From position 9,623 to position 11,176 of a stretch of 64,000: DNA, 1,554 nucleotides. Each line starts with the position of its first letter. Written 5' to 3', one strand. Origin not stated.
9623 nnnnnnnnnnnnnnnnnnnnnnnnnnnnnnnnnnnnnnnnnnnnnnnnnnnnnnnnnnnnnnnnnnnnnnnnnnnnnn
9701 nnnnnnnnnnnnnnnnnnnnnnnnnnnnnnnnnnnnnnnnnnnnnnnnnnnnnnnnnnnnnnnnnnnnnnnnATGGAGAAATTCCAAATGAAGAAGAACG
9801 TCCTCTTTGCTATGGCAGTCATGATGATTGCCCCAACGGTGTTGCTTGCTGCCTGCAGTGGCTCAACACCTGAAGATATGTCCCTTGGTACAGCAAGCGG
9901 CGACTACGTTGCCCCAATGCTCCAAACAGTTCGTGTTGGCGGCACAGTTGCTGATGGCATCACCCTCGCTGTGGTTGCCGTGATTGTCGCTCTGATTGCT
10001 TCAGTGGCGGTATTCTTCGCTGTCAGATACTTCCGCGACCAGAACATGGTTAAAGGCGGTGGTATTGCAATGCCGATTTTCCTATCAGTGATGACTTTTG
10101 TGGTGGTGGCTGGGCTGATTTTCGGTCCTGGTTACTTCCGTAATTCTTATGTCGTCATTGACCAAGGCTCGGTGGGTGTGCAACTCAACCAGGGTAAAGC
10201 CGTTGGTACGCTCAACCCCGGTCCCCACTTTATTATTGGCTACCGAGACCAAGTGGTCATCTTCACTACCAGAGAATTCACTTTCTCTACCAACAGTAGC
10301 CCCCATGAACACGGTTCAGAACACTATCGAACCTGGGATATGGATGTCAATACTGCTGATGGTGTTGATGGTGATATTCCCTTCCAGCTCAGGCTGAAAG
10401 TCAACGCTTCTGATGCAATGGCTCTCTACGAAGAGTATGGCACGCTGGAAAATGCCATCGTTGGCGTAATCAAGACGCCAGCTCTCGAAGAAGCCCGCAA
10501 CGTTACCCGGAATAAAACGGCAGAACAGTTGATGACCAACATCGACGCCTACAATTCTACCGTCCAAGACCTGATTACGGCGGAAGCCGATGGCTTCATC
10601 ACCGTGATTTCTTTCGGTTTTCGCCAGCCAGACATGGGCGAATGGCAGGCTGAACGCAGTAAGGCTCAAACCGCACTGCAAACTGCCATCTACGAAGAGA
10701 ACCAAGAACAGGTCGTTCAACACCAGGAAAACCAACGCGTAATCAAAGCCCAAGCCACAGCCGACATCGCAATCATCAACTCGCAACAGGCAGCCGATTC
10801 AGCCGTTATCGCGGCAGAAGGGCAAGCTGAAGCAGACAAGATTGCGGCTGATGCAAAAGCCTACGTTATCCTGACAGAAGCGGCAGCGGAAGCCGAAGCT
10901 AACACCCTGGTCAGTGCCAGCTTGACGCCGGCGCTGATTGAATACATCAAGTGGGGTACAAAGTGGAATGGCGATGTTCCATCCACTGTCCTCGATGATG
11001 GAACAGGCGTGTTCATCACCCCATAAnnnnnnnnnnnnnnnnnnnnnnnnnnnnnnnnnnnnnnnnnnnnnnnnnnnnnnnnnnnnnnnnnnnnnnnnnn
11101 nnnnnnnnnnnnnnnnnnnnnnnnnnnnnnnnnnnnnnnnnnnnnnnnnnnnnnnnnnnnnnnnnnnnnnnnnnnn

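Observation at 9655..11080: GC-rich horizontally acquired cassette: lipoprotein-signal SPFH/band-7 protein with its own GC-rich terminator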

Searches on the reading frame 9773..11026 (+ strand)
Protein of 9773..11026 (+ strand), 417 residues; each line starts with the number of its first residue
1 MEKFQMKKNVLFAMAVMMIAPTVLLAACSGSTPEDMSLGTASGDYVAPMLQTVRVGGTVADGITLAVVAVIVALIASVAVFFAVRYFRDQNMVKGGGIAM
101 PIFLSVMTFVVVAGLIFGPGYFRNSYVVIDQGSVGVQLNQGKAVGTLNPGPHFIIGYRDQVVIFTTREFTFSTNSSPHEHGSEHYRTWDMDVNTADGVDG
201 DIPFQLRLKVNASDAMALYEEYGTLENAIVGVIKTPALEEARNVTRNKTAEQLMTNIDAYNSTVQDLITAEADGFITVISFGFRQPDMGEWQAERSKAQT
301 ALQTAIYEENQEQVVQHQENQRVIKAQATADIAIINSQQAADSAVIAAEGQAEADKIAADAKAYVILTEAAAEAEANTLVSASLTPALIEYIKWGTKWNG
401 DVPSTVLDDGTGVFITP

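Call 5: search_protein_families(library=pfam, proteins=[window:9788-11026:+], max_evalue=1)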
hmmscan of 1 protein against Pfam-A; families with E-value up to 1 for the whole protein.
window:9788-11026:+ (412 aa): 4 families
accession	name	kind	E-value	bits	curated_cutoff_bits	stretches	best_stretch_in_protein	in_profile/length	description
PF01145.31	Band_7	-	8.4e-22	78.5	23.6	1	123-313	2-174/176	SPFH domain / Band 7 family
PF13858.11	DUF4199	-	0.027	15.3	32.3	1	59-120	29-89/165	Protein of unknown function (DUF4199)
PF07758.16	DUF1614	-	0.04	14.3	23.9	1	50-116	48-117/171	Protein of unknown function (DUF1614)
PF05904.16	DUF863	-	0.044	12.6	25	1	276-372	551-645/941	Plant protein of unknown function (DUF863)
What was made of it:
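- On SPFH / Band 7 superfamily (PF01145): 78.5 bits against a cut-off of 23.6, E 8.4e-22, residues 123-313 (call 5).
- Checked: Pfam Band_7 matches at E 8e-22 over residues 123-313 (call 5).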

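Call 6: search_protein_families(library=ncbifam, proteins=[window:9788-11026:+], max_evalue=1)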
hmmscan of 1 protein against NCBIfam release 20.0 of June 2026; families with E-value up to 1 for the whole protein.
window:9788-11026:+ (412 aa): 1 family
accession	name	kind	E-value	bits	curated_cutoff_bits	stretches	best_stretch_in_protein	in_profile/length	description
NF058595.1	invert_tail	domain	0.91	9.9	37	1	5-41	54-92/113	lipo-invert putative C-terminal anchoring domain-containing protein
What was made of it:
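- On HflK/HflC: NCBIfam scan at E up to 1 returns no HflK or HflC model (call 6).
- Closest known: HflK/HflC. Different: No NCBIfam HflK or HflC model matches (call 6).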

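Call 7: find_homologous_proteins(query=window:9788-11026:+)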
Query window:9788-11026:+ (412 aa): 19 proteins with E <= 0.001 among 8000 candidates.
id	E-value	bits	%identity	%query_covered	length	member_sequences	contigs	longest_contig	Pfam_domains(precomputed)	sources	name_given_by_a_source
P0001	3.2e-247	838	93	100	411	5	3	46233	PF01145.32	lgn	-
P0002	1.3e-102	362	45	99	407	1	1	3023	PF01145.32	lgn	-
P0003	5.4e-93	330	45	98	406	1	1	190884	PF01145.32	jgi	jgi:regulator of protease activity HflC (stomatin/prohibitin superfamily)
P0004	8.2e-87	310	42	98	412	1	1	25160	PF01145.32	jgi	jgi:regulator of protease activity HflC (stomatin/prohibitin superfamily)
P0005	6.7e-73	264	39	92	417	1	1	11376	PF01145.32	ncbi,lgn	-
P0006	2.8e-69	252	39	97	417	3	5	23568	PF01145.32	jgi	jgi:regulator of protease activity HflC (stomatin/prohibitin superfamily)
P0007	2.1e-60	223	40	70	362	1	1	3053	PF01145.32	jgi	jgi:regulator of protease activity HflC (stomatin/prohibitin superfamily)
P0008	1.1e-21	96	26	86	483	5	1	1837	PF01145.32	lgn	-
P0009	9.6e-20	89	26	70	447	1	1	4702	PF01145.32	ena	-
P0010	6.2e-11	60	28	74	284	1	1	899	PF01145.32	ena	-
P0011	2.3e-9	55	24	81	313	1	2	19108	PF01145.32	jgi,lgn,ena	-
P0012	4.2e-8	51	24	78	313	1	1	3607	PF01145.32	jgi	jgi:regulator of protease activity HflC (stomatin/prohibitin superfamily)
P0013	1.5e-7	49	26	75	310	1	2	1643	PF01145.32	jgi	jgi:regulator of protease activity HflC (stomatin/prohibitin superfamily)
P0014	4.8e-7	47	25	50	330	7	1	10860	PF01145.32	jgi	-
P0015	6.3e-7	47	25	80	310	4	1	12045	PF01145.32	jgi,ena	jgi:regulator of protease activity HflC (stomatin/prohibitin superfamily)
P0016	6.7e-7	47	24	72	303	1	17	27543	PF01145.32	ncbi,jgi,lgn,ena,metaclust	metaclust:\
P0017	2.1e-6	45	49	17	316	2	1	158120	PF01145.32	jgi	-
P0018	7.0e-5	40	24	77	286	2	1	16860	PF01145.32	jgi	jgi:regulator of protease activity HflC (stomatin/prohibitin superfamily)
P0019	8.5e-4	37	26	78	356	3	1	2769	PF01145.32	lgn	-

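Call 8: find_encoding_contigs(protein=window:9788-11026:+, flank=10000, max_places=10)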
Protein window:9788-11026:+ (412 aa): no gene with exactly this product is on record in the collection.

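Call 9: find_encoding_contigs(protein=P0001, flank=10000, max_places=5)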
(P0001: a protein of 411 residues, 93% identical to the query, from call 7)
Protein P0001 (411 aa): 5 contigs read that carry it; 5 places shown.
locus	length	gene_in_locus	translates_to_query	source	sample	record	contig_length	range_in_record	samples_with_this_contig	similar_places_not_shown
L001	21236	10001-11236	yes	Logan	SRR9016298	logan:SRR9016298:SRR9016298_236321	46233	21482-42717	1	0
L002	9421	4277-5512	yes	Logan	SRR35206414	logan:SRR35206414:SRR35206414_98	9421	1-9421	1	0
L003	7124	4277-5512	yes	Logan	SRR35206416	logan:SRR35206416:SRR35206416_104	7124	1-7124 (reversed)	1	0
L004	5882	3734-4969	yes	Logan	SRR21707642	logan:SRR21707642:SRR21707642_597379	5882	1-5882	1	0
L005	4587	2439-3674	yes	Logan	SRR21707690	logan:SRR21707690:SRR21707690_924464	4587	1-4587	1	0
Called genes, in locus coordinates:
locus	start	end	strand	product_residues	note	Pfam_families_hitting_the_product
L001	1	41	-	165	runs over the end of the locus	PF00293:NUDIX, PF14815:NUDIX_4 (weak)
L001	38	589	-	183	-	PF00293:NUDIX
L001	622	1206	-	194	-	PF13482:RNase_H_2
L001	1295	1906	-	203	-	PF00081:Sod_Fe_N, PF02777:Sod_Fe_C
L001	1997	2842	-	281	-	-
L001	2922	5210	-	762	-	PF01138:RNase_PH, PF03725:RNase_PH_C (weak), PF03726:PNPase, PF01138:RNase_PH, PF00013:KH_1, PF00575:S1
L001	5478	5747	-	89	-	PF00312:Ribosomal_S15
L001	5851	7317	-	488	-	PF00009:GTP_EFTU, PF00025:Arf, PF00071:Ras, PF01926:MMR_HSR1, PF02421:FeoB_N (weak), PF09439:SRPRB (faint), PF22042:EF-G_D2, PF11987:IF-2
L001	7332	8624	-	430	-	PF08529:NusA_N, PF13184:KH_NusA_1st, PF26594:KH_NusA_2nd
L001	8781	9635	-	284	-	PF00226:DnaJ, PF01556:DnaJ_C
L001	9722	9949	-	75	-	-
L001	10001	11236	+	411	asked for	PF01145:Band_7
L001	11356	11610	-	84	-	-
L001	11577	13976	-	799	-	PF09586:YfhO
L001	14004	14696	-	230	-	PF00535:Glycos_transf_2, PF10111:Glyco_tranf_2_2 (weak)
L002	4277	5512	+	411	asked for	PF01145:Band_7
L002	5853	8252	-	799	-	PF09586:YfhO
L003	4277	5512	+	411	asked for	PF01145:Band_7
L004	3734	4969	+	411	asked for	PF01145:Band_7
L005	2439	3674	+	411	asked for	PF01145:Band_7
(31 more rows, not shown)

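Call 10: find_encoding_contigs(protein=P0003, flank=10000, max_places=3)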
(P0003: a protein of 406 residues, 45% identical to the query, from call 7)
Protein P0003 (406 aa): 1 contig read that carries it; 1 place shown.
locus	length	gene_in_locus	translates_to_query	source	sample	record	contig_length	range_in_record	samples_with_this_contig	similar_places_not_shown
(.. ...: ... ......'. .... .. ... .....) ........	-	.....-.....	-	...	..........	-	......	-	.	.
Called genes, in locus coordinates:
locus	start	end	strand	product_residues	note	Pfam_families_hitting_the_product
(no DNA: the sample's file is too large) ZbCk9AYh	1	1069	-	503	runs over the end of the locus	PF13196:DUF4012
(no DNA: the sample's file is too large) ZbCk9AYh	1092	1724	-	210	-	PF00160:Pro_isomerase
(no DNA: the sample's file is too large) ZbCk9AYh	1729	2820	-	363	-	PF01820:Dala_Dala_lig_N, PF02222:ATP-grasp (faint), PF02786:CPSase_L_D2 (faint), PF07478:Dala_Dala_lig_C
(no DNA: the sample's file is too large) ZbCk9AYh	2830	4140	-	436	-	PF08245:Mur_ligase_M, PF02875:Mur_ligase_C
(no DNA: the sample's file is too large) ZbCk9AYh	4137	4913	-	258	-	PF12146:Hydrolase_4, PF00561:Abhydrolase_1, PF12697:Abhydrolase_6, PF06821:Ser_hydrolase (faint)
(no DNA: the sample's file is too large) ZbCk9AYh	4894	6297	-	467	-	PF00496:SBP_bac_5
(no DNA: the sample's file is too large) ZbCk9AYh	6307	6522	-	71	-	PF03840:SecG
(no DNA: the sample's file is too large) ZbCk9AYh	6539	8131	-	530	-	PF12072:RNase_Y_N, PF00013:KH_1 (faint), PF01966:HD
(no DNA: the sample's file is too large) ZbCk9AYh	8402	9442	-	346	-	PF00154:RecA_N, PF08423:Rad51, PF06745:ATPase (weak), PF13481:AAA_25 (faint), PF27531:MT3502_N (weak), PF21096:RecA_C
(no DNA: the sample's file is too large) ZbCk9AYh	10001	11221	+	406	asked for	PF01145:Band_7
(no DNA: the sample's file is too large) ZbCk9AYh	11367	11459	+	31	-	?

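Call 11: find_encoding_contigs(protein=P0004, flank=10000, max_places=3)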
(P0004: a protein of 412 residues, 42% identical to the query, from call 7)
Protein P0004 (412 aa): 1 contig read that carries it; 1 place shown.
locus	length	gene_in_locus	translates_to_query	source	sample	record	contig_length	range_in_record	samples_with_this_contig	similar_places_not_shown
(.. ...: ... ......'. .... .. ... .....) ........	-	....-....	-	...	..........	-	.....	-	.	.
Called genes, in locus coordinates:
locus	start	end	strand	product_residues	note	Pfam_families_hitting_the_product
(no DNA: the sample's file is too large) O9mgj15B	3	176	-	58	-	?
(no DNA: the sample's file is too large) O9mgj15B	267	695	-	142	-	PF00692:dUTPase, PF22769:DCD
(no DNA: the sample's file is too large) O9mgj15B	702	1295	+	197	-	-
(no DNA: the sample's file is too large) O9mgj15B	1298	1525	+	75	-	-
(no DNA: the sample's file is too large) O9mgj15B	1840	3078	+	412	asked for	PF01145:Band_7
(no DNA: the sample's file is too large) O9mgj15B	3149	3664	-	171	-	PF00186:DHFR_1, PF01872:RibD_C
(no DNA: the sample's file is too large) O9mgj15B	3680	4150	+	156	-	PF11969:DcpS_C, PF01230:HIT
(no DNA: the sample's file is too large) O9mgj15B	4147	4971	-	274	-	PF00303:Thymidylat_synt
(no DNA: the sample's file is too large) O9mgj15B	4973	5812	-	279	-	PF00383:dCMP_cyt_deam_1, PF14437:MafB19-deam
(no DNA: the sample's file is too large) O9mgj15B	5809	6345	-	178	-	PF01467:CTP_transf_like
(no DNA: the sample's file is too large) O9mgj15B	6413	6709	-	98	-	-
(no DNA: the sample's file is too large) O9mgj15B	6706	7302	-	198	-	PF01467:CTP_transf_like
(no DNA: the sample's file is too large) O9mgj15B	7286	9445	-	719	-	PF01751:Toprim, PF01131:Topoisom_bac, PF01396:Zn_ribbon_Top1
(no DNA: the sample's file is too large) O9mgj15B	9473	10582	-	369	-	PF02481:DNA_processg_A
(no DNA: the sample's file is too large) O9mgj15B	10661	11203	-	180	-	-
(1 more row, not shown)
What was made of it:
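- Tried and rejected: Unavailable (calls 10, 11).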

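Call 12: find_encoding_contigs(protein=P0005, flank=10000, max_places=3)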
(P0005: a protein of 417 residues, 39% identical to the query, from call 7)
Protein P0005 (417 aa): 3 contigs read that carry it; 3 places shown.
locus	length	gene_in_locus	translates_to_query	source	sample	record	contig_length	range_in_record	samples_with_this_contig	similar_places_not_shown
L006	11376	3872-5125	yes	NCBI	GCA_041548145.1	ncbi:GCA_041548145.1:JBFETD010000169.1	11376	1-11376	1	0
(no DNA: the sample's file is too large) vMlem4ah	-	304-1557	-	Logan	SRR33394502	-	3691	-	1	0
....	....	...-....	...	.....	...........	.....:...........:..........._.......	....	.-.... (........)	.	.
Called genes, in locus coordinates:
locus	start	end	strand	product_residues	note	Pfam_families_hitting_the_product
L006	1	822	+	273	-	?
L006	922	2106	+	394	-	-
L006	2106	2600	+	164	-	-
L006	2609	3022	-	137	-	PF20563:DUF6773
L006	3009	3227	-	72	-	PF12844:HTH_19 (weak), PF01381:HTH_3, PF13443:HTH_26 (weak), PF13560:HTH_31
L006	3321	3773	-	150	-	-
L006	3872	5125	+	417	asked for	PF01145:Band_7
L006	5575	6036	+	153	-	-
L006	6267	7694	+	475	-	PF13485:Peptidase_MA_2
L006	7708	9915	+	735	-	PF00496:SBP_bac_5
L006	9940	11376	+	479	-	?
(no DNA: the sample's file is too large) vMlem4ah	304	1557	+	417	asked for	PF01145:Band_7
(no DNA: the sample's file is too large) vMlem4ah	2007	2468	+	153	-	-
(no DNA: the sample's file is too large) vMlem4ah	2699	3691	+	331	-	?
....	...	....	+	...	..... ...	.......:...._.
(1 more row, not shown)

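Call 13: find_encoding_contigs(protein=P0006, flank=10000, max_places=5)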
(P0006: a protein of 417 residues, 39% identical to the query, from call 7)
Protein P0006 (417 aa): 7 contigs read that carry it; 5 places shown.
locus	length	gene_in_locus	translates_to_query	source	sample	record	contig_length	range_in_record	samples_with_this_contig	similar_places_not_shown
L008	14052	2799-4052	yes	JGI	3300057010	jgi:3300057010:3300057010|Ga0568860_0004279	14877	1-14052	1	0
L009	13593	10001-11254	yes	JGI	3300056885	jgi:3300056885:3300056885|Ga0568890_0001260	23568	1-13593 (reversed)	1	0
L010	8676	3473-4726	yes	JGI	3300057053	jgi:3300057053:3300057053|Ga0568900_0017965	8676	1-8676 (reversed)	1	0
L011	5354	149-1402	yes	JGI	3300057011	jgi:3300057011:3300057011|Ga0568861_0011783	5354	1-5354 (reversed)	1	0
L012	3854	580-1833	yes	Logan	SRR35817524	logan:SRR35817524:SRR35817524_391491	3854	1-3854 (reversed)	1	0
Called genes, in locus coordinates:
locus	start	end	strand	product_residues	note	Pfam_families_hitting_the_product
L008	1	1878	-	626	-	?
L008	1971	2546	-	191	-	PF00881:Nitroreductase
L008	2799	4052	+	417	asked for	PF01145:Band_7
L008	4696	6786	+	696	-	PF02366:PMT, PF13231:PMT_2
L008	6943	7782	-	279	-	PF00106:adh_short, PF08659:KR, PF13561:adh_short_C2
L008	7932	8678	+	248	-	PF02585:PIG-L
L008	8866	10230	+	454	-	PF13347:MFS_2, PF07690:MFS_1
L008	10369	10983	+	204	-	PF02525:Flavodoxin_2 (weak), PF03358:FMN_red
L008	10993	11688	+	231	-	PF02517:Rce1-like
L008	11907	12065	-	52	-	-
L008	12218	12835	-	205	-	PF22746:SHOCT-like_DUF2089-C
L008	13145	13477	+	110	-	PF27540:Mb1296_C (faint)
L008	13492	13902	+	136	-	-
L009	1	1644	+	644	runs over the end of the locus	PF07676:PD40 (faint), PF20434:BD-FAE (weak), PF00326:Peptidase_S9, PF01738:DLH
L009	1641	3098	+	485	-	PF00672:HAMP, PF26769:HAMP_PhoQ (weak), PF00512:HisKA, PF02518:HATPase_c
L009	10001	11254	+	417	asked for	PF01145:Band_7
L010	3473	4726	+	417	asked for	PF01145:Band_7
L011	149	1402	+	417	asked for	PF01145:Band_7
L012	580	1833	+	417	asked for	PF01145:Band_7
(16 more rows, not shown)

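Call 14: find_encoding_contigs(protein=P0002, flank=10000, max_places=3)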
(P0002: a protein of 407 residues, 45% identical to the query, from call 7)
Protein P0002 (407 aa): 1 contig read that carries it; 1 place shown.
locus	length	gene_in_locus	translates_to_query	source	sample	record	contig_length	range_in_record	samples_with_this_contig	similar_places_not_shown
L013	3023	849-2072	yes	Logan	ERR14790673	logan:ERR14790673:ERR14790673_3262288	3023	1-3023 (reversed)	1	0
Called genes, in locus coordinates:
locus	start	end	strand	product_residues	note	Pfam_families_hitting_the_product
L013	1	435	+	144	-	?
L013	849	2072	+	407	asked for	PF01145:Band_7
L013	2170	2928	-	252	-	PF12146:Hydrolase_4 (weak), PF00561:Abhydrolase_1, PF12697:Abhydrolase_6 (weak)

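Call 20: find_related_loci(query=A1, collection=genome_contigs, flank=10000)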
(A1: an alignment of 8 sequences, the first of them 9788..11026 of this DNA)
Query A1 (412 aa) in genome_contigs; peptide patterns used: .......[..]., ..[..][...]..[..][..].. (x = any residue, [..] = any of these).
28 stretches matched a pattern; 1 encode a relative of the query (tblastn E <= 1e-3); 1 distinct loci.
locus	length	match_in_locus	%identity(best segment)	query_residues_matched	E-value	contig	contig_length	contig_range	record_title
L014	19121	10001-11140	45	2-398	3e-81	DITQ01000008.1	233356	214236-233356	MAG TPA_asm: Candidatus Pacebacteria bacterium UBA6180 UBA6180_contig_55106, whole genome shotgun sequence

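Call 41: find_related_loci(query=A1, collection=viral_contigs, flank=10000)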
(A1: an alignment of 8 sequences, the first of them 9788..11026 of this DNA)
Query A1 (412 aa) in viral_contigs; peptide patterns used: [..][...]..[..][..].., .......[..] (x = any residue, [..] = any of these).
32 stretches matched a pattern, but none encodes a relative of the query by tblastn (E <= 1e-3).

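Call 45: search_protein_representatives(alignment_id=A1)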
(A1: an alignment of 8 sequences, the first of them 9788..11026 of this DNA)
Query: 8 sequences, 407 profile positions. Proteins with E-value up to 0.001 (for the whole library): 4417; up to 1e-10: 1119; up to 1e-30: 40. The best 150 are listed.
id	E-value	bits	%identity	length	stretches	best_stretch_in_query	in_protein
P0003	1.7e-188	643.0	-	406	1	1-405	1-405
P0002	2.5e-183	626.0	-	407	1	1-403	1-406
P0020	9.7e-160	548.3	-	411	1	12-406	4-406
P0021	4.1e-128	444.1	-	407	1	1-403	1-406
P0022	1.5e-124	432.4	-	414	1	2-403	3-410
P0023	2.0e-115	402.4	-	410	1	14-405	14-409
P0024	2.7e-110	385.5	-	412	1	1-405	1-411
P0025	2.4e-106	372.4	-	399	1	13-405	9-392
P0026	1.9e-105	369.5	-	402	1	6-404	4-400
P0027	2.1e-103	362.8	-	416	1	7-402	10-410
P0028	6.3e-97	341.4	-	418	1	3-404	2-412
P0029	1.1e-94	334.0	-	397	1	12-393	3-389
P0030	5.9e-91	321.8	-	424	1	1-405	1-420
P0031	9.6e-89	314.5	-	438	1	1-406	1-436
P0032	1.5e-87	310.6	-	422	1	4-394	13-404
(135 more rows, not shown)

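Call 47: search_solved_structures(query=A6, max_evalue=0.001)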
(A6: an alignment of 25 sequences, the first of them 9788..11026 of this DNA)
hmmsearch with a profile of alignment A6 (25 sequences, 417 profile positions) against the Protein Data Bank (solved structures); distinct sequences matched with E-value up to 0.001: 20.
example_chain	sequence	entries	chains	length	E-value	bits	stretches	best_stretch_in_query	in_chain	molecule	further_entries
9o9z_A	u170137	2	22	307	4.8e-13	51.7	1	221-330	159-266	Prohibitin 1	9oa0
8rrh_A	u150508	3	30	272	1.4e-12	50.2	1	221-330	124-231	Prohibitin 1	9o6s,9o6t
9unl_E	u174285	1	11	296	1.8e-12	49.8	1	221-330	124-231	Prohibitin 1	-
7vhq_G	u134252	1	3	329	3.5e-09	39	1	93-153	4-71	Modulator of FtsH protease HflC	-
7vhp_G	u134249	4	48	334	4e-09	38.8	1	93-153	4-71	Modulator of FtsH protease HflC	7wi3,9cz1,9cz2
9urz_B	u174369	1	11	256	1.5e-08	36.9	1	103-330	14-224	Prohibitin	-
9vvj_a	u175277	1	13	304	2e-08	36.5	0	92-143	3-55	Erlin-2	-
9o9u_a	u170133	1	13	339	2.2e-08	36.3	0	91-143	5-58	Erlin-2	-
9vvg_a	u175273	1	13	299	5e-08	35.2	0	284-356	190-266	Erlin-2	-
9paw_XB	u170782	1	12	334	7.1e-08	34.7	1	93-153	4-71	Modulator of FtsH protease HflC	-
8rrh_B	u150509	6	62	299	1.9e-07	33.3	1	222-326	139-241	Prohibitin-2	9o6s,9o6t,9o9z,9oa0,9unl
9we7_B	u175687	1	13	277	3.6e-07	32.3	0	284-356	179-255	Erlin-2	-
9wff_Y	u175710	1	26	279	3.7e-07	32.3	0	284-356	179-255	Erlin-2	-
7vhp_E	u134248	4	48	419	2.6e-06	29.5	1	92-144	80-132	Protein HflK | Modulator of FtsH protease HflK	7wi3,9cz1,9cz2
9paw_XA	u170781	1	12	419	1.2e-05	27.3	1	92-144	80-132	Protein HflK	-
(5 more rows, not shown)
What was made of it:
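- Closest PDB sequences are prohibitin 1/2, HflC, erlin-2 and HflK (call 47).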

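Call 49: find_homologous_proteins(query=A6, max_evalue=1e-40)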
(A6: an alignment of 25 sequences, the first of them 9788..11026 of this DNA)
Query A6 (25 sequences) (412 aa, profile of the alignment): 6 proteins with E <= 1e-40 among 8000 candidates.
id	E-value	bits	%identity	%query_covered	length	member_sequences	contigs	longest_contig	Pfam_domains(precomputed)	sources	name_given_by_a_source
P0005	1.4e-171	589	39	92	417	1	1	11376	PF01145.32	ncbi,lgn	-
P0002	8.7e-154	530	45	99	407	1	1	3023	PF01145.32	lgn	-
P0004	1.7e-153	529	42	98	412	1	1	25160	PF01145.32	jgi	jgi:regulator of protease activity HflC (stomatin/prohibitin superfamily)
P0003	4.0e-151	521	45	98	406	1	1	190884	PF01145.32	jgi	jgi:regulator of protease activity HflC (stomatin/prohibitin superfamily)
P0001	1.5e-145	503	93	100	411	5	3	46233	PF01145.32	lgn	-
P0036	1.7e-132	460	30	93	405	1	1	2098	PF01145.32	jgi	-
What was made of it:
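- Tried and rejected: Swamped by the word prefilter, so only one new member came back (call 49).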
